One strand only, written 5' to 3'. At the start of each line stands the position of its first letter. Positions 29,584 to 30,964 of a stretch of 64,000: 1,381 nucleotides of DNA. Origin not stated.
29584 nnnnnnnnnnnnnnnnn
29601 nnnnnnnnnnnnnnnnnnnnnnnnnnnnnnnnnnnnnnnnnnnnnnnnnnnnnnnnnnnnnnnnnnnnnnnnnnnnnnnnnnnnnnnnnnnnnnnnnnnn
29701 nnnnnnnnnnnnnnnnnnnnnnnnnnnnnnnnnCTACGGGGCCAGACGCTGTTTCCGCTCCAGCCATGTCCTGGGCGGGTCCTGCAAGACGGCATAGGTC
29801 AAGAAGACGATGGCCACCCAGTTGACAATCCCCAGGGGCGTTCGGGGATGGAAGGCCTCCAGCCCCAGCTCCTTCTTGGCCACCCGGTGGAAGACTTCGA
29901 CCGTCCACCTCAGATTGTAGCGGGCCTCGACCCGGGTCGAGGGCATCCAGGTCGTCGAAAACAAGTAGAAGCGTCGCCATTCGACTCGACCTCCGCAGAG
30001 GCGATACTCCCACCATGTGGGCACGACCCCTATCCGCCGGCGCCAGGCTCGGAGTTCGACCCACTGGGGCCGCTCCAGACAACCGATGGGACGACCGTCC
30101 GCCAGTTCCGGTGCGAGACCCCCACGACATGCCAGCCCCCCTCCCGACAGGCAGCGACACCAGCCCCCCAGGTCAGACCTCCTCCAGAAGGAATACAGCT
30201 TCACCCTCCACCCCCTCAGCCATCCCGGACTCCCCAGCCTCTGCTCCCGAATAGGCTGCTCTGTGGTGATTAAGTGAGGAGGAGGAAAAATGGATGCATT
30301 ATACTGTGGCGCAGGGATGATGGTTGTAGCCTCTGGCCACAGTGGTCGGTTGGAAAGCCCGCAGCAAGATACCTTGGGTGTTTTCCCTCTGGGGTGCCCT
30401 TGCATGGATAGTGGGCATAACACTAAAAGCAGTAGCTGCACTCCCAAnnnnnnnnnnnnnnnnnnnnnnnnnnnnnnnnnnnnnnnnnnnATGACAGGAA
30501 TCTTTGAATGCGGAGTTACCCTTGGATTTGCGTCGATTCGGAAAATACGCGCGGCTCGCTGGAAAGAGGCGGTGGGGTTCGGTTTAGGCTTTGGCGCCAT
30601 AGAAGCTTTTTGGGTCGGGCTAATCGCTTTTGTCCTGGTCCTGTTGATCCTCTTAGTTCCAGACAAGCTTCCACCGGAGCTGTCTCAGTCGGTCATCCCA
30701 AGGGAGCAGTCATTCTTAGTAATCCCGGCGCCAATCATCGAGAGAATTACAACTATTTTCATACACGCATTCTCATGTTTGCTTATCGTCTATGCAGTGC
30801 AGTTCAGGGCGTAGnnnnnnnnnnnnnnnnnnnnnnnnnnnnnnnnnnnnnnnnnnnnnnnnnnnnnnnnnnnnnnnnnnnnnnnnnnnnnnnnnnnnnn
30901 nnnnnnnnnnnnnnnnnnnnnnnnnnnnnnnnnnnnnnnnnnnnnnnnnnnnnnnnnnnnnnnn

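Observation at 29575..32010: Degraded mobile-element islet: truncated IS4-like transposase, AT-rich DNA and three copies of a ~35-bp repeat forming a MITE-like structure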

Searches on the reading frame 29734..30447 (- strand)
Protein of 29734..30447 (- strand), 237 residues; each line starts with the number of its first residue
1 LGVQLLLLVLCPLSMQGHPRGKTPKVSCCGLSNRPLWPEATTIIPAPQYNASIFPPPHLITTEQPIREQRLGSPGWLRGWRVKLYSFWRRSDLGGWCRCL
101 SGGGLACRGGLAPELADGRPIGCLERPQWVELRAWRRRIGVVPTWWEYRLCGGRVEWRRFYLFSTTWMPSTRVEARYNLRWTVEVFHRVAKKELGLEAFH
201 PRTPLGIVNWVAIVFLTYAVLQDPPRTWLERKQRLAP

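Call 7: search_protein_families(library=pfam, proteins=[window:29734-30447:-], max_evalue=0.1)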
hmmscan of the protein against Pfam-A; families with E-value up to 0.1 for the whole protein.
window:29734-30447:- (237 aa): 1 family
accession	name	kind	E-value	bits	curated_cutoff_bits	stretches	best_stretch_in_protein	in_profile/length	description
PF01609.27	DDE_Tnp_1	-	1.2e-07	32.1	23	1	126-218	127-198/200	Transposase DDE domain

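Call 10: find_homologous_proteins(query=window:29734-30447:-)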
Query window:29734-30447:- (237 aa): 1 proteins with E <= 0.001 among 359 candidates.
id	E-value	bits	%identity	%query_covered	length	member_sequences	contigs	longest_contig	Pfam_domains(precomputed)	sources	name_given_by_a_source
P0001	3.5e-35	139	58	51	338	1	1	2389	PF01609.28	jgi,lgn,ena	-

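Call 13: search_protein_families(library=ncbifam, proteins=[P0001, window:29734-30447:-], max_evalue=0.1)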
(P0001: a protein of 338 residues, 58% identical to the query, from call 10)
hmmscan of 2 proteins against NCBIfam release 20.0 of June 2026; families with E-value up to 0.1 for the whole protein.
P0001 (338 aa): 9 families
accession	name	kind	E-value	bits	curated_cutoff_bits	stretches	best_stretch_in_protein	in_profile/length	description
NF049999.1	transpos_IS701_3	equivalog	8e-13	48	170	2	221-297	281-357/412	IS701 family transposase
NF049921.1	transpos_IS701_2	equivalog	1.5e-12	47.6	250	1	78-297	63-287/318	IS701 family transposase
NF033540.2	transpos_IS701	equivalog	2.3e-12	46.9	150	1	190-299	249-361/363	IS701 family transposase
NF049925.1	transpos_IS4_4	equivalog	6.2e-12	45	250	1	242-299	311-369/449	IS4 family transposase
NF033592.1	transpos_IS4_1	equivalog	5.2e-06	25.8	115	1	244-297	275-328/332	IS4 family transposase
NF033591.1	transpos_IS4_2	equivalog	1.3e-05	24.5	152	1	137-298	100-278/340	IS4 family transposase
NF041680.1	transp_NF041680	equivalog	0.00018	20.7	440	1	241-297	309-365/439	NF041680 family putative transposase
NF033590.1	transpos_IS4_3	equivalog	0.00097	18.2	160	1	248-292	270-314/405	IS4 family transposase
NF033541.0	transpos_ISH3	equivalog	0.029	13.5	225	1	158-274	149-273/298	ISH3 family transposase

window:29734-30447:- (237 aa): 8 families
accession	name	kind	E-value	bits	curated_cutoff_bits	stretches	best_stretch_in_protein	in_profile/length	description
NF033540.2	transpos_IS701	equivalog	2.4e-07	30.4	150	1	158-222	295-360/363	IS701 family transposase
NF049925.1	transpos_IS4_4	equivalog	5.7e-07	28.6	250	1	168-222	313-368/449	IS4 family transposase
NF033592.1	transpos_IS4_1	equivalog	7.1e-06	25.3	115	1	143-221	245-328/332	IS4 family transposase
NF049999.1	transpos_IS701_3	equivalog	1.1e-05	24.5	170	1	156-222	293-358/412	IS701 family transposase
NF049921.1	transpos_IS701_2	equivalog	1.5e-05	24.6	250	1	159-222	224-288/318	IS701 family transposase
NF041680.1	transp_NF041680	equivalog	0.0086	15.1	440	1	170-221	314-365/439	NF041680 family putative transposase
NF033590.1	transpos_IS4_3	equivalog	0.013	14.5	160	1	175-207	273-305/405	IS4 family transposase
NF033591.1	transpos_IS4_2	equivalog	0.078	12.1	152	1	169-220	223-276/340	IS4 family transposase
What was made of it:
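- On IS4 family: The best IS4 model gives 45 bits against a cut-off of 250 (call 13).
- On IS701 family: 47-48 bits against cut-offs of 150-250 (call 13).
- Closest known: IS701 family insertion sequences. Same: The best NCBIfam hits are IS701 models (call 13).
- Closest known: IS4 family. Different: IS4 NCBIfam models score below their cut-offs (call 13).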

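Call 14: find_encoding_contigs(protein=P0001, flank=10000)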
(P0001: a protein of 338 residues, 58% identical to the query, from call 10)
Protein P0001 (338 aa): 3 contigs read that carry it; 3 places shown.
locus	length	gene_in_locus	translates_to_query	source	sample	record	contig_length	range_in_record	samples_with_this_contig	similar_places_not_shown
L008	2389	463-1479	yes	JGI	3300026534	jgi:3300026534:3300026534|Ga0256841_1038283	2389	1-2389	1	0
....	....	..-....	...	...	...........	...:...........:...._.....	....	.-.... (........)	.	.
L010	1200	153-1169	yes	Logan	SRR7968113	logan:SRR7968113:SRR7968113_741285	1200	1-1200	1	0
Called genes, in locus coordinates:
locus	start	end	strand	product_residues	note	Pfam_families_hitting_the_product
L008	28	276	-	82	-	-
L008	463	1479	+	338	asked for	PF01609:DDE_Tnp_1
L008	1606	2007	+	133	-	PF13546:DDE_5 (weak)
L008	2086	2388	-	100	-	PF13683:rve_3, PF13333:rve_2 (weak)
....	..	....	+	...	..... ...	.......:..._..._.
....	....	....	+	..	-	?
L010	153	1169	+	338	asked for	PF01609:DDE_Tnp_1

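Call 29: search_protein_representatives(protein=P0001)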
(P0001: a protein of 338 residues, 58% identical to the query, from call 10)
Query: 338 residues. Proteins with E-value up to 0.001 (for the whole library): 85; up to 1e-10: 4; up to 1e-30: 2. The best 85 are listed.
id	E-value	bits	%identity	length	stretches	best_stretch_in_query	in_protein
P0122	7.9e-61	222.5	44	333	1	51-321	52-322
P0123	1.0e-49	185.9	45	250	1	85-330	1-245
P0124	2.5e-21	92.5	68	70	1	244-312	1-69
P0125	5.2e-15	71.8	30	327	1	146-296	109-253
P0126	1.4e-10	57.2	34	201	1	138-296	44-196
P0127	1.9e-10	56.8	38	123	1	193-313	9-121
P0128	3.2e-10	56.0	32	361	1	80-316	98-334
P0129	4.0e-10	55.7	32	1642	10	102-129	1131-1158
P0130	1.3e-09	54.0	46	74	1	244-318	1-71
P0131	2.5e-09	53.1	41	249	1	126-273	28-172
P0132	1.2e-08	50.8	25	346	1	78-297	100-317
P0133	1.3e-08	50.7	30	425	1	131-332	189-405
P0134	9.8e-08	47.8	33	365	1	129-320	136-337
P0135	1.4e-07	47.3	28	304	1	77-296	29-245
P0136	2.0e-07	46.8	29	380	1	120-300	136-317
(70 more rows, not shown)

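Call 51: search_protein_families(library=pfam, proteins=[P0001, P0122], max_evalue=0.01)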
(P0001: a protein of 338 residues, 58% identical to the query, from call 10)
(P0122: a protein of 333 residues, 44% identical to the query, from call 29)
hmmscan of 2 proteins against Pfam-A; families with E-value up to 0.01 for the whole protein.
P0001 (338 aa): 1 family
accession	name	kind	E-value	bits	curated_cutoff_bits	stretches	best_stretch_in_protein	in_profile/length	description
PF01609.27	DDE_Tnp_1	-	8.3e-09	35.9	23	1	142-294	63-198/200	Transposase DDE domain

P0122 (333 aa): 1 family
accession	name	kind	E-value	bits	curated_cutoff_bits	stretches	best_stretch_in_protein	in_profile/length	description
PF01609.27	DDE_Tnp_1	-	0.0032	17.7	23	1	175-297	94-200/200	Transposase DDE domain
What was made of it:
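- yhfC is a pseudogene (calls 7, 51).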

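Call 65: search_dna_similar(query=P0001, collection=plasmids, mode=protein, max_evalue=0.001, max_rows=15)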
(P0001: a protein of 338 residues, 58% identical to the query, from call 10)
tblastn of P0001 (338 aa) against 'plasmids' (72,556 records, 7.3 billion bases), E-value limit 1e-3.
Records with a match: 16; places in all: 32; records where one place covers at least 80% of the query: 0.
Best place of each record, by identity: <60% 16.
By first word of the organism name: Deinococcus 13; Calothrix 1; Polaromonas 1; Candidatus 1.
By predicted mobility (MOB-suite, as given by PLSDB): non-mobilizable 14; mobilizable 2.
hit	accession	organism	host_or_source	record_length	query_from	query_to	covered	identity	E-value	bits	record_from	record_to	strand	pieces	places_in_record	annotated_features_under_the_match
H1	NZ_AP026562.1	Deinococcus aetherius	-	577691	57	324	79%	27.5%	2e-7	61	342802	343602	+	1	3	none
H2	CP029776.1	Deinococcus actinosclerus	mixed culture,wastewater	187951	65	316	75%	26.2%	1e-7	61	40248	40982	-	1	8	IS701 family transposase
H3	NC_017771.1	Deinococcus gobiensis I-0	-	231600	78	312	70%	26.5%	5e-4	50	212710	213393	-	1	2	none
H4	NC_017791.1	Deinococcus gobiensis I-0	-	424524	78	312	70%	26.5%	4e-4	50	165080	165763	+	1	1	transposase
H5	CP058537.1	Deinococcus sp. D7000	seawater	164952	67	304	70%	24.2%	7e-5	52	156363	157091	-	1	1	transposase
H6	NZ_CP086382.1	Deinococcus radiophilus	Harpadon nehereus,cell culture,2 Mrad ...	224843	78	312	70%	23.6%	7e-6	56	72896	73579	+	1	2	transposase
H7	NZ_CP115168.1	Deinococcus aquaticus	Freshwater stream system, activated ...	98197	70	306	70%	23.0%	6e-4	49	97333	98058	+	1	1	transposase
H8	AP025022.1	Calothrix sp. PCC 7716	-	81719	72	299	67%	23.9%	5e-5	53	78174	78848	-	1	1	conserved hypothetical protein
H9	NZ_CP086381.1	Deinococcus radiophilus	Harpadon nehereus,cell culture,2 Mrad ...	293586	78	312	70%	23.2%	6e-5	52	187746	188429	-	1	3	transposase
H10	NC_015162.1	Deinococcus proteolyticus MRP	feces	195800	78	312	70%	22.8%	2e-4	51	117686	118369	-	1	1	IS701 family transposase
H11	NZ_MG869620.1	Polaromonas sp. H6N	Hansbreen Glacier, Spitsbergen, surface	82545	78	297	65%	24.2%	3e-6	57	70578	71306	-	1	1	transposase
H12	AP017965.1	Candidatus Megaera polyxenophila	-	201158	126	321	58%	23.2%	3e-5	54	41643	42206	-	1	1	transposase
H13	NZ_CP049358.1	Deinococcus wulumuqiensis R12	cell culture,soil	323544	149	300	45%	27.5%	1e-4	52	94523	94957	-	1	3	transposase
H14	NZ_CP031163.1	Deinococcus wulumuqiensis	cell culture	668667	149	300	45%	26.8%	7e-4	49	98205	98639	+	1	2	transposase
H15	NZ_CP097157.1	Deinococcus sp. QL22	-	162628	150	294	43%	26.5%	2e-5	54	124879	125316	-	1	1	none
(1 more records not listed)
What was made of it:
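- On IS701 family: The nearest annotated IS701 transposases are 23-27% identical (call 65).
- Closest known: IS701 family insertion sequences. Same: The nearest annotated relatives on plasmids are Deinococcus 'IS701 family transposase' (call 65).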

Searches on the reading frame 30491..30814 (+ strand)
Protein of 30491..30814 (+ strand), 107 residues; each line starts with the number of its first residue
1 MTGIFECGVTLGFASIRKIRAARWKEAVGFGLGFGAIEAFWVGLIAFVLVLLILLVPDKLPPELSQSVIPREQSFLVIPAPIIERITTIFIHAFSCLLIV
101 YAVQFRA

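Call 7: search_protein_families(library=pfam, proteins=[window:30491-30814:+], max_evalue=0.1)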
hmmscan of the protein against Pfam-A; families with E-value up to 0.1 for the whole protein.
window:30491-30814:+ (107 aa): 1 family
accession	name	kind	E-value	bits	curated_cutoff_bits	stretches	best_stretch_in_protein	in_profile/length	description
PF10086.14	YhfC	-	1.9e-11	44.3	24.2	1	1-106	70-185/222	YhfC intramembrane metalloprotease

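Call 13: search_protein_families(library=ncbifam, proteins=[window:30491-30814:+], max_evalue=0.1)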
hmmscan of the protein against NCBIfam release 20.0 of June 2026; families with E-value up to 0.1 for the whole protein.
window:30491-30814:+ (107 aa): 0 families
